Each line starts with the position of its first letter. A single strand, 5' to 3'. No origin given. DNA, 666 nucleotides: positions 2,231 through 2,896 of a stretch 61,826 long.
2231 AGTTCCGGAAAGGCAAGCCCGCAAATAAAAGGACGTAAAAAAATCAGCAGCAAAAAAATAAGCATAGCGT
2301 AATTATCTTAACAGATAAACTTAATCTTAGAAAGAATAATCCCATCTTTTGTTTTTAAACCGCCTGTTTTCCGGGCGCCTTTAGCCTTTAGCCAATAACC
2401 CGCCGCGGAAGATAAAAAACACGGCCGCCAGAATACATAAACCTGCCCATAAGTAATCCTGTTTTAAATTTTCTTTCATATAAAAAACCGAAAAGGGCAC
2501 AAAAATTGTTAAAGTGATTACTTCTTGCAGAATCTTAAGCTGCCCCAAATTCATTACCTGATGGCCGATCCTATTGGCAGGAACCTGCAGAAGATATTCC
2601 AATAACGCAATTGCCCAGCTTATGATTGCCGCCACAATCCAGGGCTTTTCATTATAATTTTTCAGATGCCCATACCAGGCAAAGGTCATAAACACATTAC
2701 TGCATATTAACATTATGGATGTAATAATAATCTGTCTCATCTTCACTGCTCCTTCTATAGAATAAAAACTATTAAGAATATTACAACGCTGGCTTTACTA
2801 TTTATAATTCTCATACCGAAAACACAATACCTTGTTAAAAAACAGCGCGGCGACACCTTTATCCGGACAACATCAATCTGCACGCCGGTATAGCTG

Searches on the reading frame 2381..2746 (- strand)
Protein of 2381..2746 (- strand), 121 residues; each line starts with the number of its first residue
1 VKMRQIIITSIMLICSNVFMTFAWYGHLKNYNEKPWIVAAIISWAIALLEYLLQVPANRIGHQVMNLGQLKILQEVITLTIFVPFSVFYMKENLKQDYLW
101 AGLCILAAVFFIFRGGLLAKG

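Call 73: search_protein_families(library=pfam, proteins=[window:2381-2746:-], max_evalue=0.001)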
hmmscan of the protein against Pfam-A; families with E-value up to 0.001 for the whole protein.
window:2381-2746:- (121 aa): 1 family
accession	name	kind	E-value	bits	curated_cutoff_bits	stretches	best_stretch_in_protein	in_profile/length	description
PF04342.18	DMT_6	-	7.7e-46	155.1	25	1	11-113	3-104/104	Putative member of DMT superfamily (DUF486)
